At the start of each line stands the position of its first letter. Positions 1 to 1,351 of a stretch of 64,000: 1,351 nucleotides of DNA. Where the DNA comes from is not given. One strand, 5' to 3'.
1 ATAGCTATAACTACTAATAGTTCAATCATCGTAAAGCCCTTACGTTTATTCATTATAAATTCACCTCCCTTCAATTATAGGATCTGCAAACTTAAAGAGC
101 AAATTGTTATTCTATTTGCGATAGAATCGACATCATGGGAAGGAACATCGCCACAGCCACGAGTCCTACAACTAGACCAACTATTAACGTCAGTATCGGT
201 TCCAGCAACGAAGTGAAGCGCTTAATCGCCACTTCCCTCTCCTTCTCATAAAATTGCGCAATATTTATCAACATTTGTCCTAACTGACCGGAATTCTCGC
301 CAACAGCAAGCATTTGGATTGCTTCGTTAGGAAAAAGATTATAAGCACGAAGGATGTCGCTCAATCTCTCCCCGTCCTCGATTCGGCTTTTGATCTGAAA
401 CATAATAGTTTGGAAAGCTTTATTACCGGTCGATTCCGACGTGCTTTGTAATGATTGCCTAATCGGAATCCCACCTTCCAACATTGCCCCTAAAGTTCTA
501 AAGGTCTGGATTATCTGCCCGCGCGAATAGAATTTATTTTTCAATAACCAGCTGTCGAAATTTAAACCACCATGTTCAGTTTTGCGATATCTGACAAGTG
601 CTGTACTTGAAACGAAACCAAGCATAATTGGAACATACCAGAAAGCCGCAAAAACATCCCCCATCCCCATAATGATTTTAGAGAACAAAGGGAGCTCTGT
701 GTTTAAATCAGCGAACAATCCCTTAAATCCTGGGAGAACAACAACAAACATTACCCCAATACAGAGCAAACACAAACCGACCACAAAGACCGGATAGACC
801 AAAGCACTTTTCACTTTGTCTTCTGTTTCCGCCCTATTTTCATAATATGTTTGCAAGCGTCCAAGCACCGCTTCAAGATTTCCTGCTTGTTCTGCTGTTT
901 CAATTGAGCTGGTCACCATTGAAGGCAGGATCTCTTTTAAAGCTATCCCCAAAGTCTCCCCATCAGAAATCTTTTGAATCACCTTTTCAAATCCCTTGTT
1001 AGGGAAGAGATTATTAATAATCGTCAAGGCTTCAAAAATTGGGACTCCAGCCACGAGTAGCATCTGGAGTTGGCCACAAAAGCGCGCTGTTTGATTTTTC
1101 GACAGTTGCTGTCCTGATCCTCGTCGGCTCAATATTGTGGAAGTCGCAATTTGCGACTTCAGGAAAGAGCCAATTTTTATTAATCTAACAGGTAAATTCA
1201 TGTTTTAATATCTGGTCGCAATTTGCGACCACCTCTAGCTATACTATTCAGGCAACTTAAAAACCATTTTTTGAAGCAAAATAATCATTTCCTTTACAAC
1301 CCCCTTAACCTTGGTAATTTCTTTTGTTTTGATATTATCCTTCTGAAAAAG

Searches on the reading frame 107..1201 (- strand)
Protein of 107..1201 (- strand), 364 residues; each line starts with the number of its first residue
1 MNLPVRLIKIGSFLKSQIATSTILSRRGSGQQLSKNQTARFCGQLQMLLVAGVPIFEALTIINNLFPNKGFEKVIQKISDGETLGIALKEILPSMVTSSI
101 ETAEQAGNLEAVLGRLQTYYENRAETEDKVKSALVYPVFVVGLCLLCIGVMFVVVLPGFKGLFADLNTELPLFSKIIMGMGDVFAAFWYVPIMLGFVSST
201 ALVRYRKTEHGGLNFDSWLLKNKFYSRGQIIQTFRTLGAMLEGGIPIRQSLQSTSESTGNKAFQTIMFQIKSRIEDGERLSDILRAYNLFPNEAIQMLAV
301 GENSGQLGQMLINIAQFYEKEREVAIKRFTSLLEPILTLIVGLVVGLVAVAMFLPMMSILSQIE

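Call 39: find_encoding_contigs(protein=window:107-1201:-, flank=10000, max_places=4)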
Protein window:107-1201:- (364 aa): 22 contigs read that carry it; 4 places shown.
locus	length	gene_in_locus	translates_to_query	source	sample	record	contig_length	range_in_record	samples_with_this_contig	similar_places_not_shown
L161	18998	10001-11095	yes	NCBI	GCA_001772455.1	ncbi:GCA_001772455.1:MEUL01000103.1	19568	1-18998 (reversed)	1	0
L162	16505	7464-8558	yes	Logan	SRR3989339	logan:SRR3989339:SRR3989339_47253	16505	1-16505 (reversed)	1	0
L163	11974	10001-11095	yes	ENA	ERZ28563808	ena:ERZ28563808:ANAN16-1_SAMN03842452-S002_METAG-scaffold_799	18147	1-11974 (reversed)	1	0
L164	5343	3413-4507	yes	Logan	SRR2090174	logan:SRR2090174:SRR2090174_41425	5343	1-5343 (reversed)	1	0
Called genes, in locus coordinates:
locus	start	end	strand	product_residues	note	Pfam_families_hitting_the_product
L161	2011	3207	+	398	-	PF00764:Arginosuc_synth, PF20979:Arginosuc_syn_C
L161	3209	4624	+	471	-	PF00206:Lyase_1, PF14698:ASL_C2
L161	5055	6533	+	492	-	PF02789:Peptidase_M17_N, PF00883:Peptidase_M17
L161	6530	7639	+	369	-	-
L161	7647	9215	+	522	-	PF00133:tRNA-synt_1, PF01406:tRNA-synt_1e (weak), PF09334:tRNA-synt_1g, PF00133:tRNA-synt_1, PF19303:Anticodon_3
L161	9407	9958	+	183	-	PF10543:ORF6N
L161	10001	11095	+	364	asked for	PF00482:T2SSF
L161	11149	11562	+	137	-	PF07963:N_methyl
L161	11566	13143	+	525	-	PF00496:SBP_bac_5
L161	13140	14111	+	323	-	PF19300:BPD_transp_1_N, PF00528:BPD_transp_1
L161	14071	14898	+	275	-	PF12911:OppC_N, PF00528:BPD_transp_1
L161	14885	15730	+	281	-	PF02463:SMC_N (weak), PF00005:ABC_tran, PF13304:AAA_21 (faint)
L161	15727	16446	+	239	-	PF00005:ABC_tran, PF13304:AAA_21 (faint)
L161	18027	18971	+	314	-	PF02661:Fic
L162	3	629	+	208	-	?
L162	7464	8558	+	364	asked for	PF00482:T2SSF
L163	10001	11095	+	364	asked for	PF00482:T2SSF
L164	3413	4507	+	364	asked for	PF00482:T2SSF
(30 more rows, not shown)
